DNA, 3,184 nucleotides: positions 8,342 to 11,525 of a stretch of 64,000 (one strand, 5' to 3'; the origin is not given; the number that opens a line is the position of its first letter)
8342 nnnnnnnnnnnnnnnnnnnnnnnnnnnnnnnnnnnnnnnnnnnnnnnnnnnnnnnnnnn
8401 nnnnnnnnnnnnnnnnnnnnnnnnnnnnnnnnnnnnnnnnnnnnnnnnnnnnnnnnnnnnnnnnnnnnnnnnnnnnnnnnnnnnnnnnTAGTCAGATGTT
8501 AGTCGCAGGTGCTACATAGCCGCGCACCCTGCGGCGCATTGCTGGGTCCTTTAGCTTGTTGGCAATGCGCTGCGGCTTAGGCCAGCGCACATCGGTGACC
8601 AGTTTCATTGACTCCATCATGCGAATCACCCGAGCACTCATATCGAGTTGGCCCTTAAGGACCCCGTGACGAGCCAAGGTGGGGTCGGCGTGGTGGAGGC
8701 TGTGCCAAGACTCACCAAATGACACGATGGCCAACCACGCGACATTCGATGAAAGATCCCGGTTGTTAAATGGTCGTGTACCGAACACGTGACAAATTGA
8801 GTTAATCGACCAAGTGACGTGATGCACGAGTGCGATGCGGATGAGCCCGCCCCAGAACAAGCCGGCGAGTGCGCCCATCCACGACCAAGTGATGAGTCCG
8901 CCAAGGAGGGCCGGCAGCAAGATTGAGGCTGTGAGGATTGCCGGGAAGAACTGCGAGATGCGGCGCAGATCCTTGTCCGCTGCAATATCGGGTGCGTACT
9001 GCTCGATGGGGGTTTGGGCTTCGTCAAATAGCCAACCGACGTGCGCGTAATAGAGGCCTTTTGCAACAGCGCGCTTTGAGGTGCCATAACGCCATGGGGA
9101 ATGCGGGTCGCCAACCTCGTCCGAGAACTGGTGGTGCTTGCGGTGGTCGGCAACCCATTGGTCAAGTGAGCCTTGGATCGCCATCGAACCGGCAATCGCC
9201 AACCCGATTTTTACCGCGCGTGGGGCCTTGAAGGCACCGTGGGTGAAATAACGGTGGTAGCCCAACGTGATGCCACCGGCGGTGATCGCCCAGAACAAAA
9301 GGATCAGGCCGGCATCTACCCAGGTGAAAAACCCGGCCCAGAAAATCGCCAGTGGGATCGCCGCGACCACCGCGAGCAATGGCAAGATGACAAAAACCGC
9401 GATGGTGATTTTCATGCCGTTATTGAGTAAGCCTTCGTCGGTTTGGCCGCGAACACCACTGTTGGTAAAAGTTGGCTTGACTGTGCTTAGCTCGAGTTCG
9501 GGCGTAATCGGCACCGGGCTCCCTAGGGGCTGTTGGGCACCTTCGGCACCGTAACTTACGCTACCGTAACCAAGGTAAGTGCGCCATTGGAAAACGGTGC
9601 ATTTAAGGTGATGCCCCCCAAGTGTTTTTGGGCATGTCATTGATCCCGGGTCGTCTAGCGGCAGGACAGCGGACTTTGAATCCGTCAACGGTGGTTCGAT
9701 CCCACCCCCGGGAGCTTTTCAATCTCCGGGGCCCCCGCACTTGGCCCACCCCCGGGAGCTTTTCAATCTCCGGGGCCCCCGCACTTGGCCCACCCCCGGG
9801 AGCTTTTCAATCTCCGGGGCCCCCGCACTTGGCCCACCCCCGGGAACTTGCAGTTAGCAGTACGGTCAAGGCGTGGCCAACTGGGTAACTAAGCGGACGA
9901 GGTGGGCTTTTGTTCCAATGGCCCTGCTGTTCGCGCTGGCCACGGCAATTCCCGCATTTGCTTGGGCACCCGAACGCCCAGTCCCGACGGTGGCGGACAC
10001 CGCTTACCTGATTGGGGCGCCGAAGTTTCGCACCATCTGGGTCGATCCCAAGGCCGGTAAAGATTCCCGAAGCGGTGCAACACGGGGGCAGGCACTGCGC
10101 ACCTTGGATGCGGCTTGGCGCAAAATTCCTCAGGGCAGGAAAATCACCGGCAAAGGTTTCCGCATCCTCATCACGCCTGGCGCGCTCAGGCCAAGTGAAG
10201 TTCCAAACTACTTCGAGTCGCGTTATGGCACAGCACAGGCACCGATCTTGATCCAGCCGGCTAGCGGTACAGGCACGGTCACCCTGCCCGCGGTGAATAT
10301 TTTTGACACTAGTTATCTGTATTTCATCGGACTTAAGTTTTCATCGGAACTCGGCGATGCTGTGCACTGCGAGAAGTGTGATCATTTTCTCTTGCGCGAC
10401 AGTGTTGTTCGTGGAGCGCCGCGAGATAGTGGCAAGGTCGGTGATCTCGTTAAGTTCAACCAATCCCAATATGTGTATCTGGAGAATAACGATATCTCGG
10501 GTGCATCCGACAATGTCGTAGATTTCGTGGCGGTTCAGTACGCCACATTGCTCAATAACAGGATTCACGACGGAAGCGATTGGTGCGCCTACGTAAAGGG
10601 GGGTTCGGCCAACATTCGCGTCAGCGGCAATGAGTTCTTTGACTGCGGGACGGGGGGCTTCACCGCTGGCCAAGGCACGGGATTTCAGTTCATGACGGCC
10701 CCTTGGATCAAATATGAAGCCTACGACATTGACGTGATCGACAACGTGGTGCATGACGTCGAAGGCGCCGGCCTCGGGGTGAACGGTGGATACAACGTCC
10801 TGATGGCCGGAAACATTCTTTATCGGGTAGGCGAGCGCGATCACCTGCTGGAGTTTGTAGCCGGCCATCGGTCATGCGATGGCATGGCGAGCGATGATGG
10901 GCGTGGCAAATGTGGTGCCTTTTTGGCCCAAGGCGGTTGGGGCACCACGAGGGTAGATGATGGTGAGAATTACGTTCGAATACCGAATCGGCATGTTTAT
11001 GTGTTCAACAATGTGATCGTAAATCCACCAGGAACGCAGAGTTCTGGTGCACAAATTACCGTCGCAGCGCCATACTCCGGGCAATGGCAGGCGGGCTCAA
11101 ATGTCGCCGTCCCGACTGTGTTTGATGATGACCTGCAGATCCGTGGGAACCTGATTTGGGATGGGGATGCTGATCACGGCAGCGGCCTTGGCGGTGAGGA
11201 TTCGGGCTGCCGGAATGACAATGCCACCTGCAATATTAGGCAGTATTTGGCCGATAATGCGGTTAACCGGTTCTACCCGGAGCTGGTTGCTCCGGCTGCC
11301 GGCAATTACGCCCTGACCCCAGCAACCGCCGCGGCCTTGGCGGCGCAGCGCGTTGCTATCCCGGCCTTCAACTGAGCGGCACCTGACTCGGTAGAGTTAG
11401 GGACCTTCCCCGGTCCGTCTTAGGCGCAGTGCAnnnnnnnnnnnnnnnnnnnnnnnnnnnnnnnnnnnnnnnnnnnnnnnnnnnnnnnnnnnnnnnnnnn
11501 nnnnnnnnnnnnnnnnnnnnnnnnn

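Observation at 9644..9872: tRNA-Gln 3' end is the seed of a perfect 44-bp x3.3 tandem array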

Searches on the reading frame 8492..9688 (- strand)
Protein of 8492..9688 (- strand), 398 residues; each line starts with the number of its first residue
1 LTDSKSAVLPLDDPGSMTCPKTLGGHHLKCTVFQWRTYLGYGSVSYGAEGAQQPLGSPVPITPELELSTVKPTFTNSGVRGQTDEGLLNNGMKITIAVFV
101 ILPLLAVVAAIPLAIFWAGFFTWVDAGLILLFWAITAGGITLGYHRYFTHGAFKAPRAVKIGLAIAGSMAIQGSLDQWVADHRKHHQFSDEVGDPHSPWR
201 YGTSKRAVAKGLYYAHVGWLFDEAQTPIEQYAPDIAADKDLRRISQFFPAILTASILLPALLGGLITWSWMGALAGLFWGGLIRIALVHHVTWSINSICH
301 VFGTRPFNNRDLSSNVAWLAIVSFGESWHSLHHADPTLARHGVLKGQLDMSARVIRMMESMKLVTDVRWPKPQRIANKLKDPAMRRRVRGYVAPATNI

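Call 8: search_protein_families(library=pfam, proteins=[window:8492-9688:-])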
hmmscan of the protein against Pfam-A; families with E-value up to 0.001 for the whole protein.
window:8492-9688:- (398 aa): 1 family
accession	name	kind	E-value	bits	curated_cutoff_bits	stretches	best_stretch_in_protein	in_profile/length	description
PF00487.30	FA_desaturase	-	3.6e-20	73.3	29.7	1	123-341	3-229/253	Fatty acid desaturase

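Call 44: find_encoding_contigs(protein=window:8495-9514:-, flank=1500, max_places=10)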
Protein seq(340 aa) (340 aa): 4 contigs read that carry it; 2 places shown.
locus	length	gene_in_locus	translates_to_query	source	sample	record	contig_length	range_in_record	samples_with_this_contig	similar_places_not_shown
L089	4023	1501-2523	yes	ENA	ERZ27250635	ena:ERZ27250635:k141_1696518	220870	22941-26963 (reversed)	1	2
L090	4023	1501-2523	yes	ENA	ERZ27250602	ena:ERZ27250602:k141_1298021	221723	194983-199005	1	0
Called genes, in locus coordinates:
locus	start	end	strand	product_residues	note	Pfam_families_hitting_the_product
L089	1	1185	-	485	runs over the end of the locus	PF13229:Beta_helix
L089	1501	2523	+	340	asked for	PF00487:FA_desaturase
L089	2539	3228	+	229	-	PF00440:TetR_N, PF19344:TetR_C_32, PF21943:TetR_C_46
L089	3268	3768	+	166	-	PF12802:MarR_2, PF01047:MarR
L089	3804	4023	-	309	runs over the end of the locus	PF00288:GHMP_kinases_N, PF08544:GHMP_kinases_C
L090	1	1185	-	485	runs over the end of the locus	PF13229:Beta_helix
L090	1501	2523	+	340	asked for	PF00487:FA_desaturase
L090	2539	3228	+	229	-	PF00440:TetR_N, PF19344:TetR_C_32, PF21943:TetR_C_46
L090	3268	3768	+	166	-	PF12802:MarR_2, PF01047:MarR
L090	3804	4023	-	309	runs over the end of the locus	PF00288:GHMP_kinases_N, PF08544:GHMP_kinases_C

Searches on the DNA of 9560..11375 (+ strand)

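Call 11: search_dna_similar(query=window:9644-9880:+, collection=phages, mode=distant, max_evalue=0.01)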
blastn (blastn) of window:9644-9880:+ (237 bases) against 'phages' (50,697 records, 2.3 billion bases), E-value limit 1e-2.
Records with a match: 8; places in all: 8; records where one place covers at least 80% of the query: 0.
Best place of each record, by identity: 80-90% 7; 60-80% 1.
By first word of the organism name: Synechococcus 2; Streptomyces 2; Pseudomonas 2; Bacillus 1; Bacteriophage 1.
By host as written in the record: - 3; Synechococcus sp. CBW1002 2; Pseudomonas aeruginosa 2; Bacillus sp. 1.
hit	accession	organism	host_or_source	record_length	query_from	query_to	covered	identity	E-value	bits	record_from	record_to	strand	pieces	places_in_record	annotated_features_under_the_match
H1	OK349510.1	Bacillus phage BM-P1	Bacillus sp.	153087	3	72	30%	74.3%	5e-3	46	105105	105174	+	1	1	tRNA-Gln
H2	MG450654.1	Synechococcus phage S-CBWM1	Synechococcus sp. CBW1002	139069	8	60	22%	88.7%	5e-10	70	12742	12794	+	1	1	tRNA-Gln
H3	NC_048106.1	Synechococcus phage S-CBWM1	Synechococcus sp. CBW1002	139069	8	60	22%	88.7%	5e-10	70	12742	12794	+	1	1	tRNA-Gln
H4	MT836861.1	Bacteriophage sp.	human fecal samples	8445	8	56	21%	83.7%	3e-5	54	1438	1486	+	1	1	record has no annotation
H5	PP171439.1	Streptomyces phage Byblos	soil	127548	8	56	21%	83.7%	3e-5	54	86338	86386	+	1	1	record has no annotation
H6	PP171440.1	Streptomyces phage DekoNeimoidia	soil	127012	8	56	21%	83.7%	3e-5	54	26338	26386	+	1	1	record has no annotation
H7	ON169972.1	Pseudomonas phage EM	Pseudomonas aeruginosa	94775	17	61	19%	82.2%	5e-3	46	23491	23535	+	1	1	tRNA-Gln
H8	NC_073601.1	Pseudomonas phage EM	Pseudomonas aeruginosa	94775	17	61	19%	82.2%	5e-3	46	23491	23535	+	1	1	tRNA-Gln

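Call 12: search_dna_similar(query=window:9644-9880:+, collection=plasmids, mode=distant, max_evalue=0.01)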
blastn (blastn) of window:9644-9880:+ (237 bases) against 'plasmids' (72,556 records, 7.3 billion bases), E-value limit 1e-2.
Records with a match: 12; places in all: 15; records where one place covers at least 80% of the query: 0.
Best place of each record, by identity: 80-90% 12.
By first word of the organism name: Azospirillum 11; Collinsella 1.
By predicted mobility (MOB-suite, as given by PLSDB): non-mobilizable 8; mobilizable 4.
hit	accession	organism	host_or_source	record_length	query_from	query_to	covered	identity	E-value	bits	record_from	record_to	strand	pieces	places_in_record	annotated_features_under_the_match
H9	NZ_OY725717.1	Collinsella aerofaciens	-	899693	7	63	24%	82.8%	9e-6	57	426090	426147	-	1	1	none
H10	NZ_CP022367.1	Azospirillum sp. TSH58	single cell,paddy soils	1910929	5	56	22%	82.7%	1e-4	55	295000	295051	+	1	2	record has no annotation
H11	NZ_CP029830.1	Azospirillum ramasamyi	single cell,Cow dung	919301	5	56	22%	82.7%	1e-4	55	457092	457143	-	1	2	none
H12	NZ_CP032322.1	Azospirillum argentinense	soil sample,Agricultural field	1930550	5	56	22%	82.7%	1e-4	55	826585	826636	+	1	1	record has no annotation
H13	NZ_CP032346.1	Azospirillum brasilense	soil sample,Agricultural field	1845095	5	56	22%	82.7%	1e-4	55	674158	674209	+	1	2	record has no annotation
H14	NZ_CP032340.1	Azospirillum brasilense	soil sample,Agricultural field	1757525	5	56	22%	82.7%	1e-4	55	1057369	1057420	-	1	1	none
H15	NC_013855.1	Azospirillum sp. B510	-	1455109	5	56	22%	82.7%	1e-4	55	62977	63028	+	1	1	record has no annotation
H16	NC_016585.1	Azospirillum lipoferum 4B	-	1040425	5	56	22%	82.7%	1e-4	55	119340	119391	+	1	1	none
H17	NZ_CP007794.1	Azospirillum argentinense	Triticum aestivum L.,Root,wheat ...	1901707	5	56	22%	82.7%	1e-4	55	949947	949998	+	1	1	record has no annotation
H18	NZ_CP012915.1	Azospirillum brasilense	Digitaria eriantha,microbe,root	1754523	5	56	22%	82.7%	1e-4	55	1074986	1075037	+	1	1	none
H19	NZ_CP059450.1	Azospirillum brasilense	Prokaryotes,soil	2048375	5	56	22%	82.7%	1e-4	55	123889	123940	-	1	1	none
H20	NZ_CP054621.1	Azospirillum oryzae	cell culture,soil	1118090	5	56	22%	82.7%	1e-4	55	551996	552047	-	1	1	record has no annotation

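Call 62: search_rna_families(sources=[L004, L012, L014, L016, L009], threshold=gathering)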
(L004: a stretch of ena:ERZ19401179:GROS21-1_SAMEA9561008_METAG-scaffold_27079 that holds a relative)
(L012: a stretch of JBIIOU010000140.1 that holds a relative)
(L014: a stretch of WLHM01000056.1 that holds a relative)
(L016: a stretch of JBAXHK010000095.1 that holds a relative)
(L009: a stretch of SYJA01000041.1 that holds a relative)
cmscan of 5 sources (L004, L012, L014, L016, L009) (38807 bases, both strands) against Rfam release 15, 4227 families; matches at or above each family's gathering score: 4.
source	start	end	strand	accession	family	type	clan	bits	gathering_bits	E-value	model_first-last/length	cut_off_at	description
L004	1202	1272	+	RF00005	tRNA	Gene; tRNA;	CL00001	58.9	29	2.1e-10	1-71/71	no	tRNA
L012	702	772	+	RF00005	tRNA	Gene; tRNA;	CL00001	58.9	29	2.1e-10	1-71/71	no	tRNA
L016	2773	2843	+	RF00005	tRNA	Gene; tRNA;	CL00001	58.9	29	2.1e-10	1-71/71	no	tRNA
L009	9702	9772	+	RF00005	tRNA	Gene; tRNA;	CL00001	58.9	29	2.1e-10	1-71/71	no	tRNA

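Call 63: search_rna_families(source=window, start=9560, end=9960, threshold=evalue, max_evalue=1)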
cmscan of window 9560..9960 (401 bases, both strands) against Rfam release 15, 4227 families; matches with E-value up to 1: 3.
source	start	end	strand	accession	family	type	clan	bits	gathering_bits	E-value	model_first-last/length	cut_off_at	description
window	9644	9714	+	RF00005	tRNA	Gene; tRNA;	CL00001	58.9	29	2.2e-12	1-71/71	no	tRNA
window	9750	9838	-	RF02151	MIMT1_1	Gene; lncRNA;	-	20.7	45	0.11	1-88/88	no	MER1 repeat containing imprinted transcript 1 conserved region 1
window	9705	9780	-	RF02133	HOXB13-AS1_2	Gene; lncRNA;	-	15.9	40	0.23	1-81/81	no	HOXB13 antisense RNA 1 conserved region 2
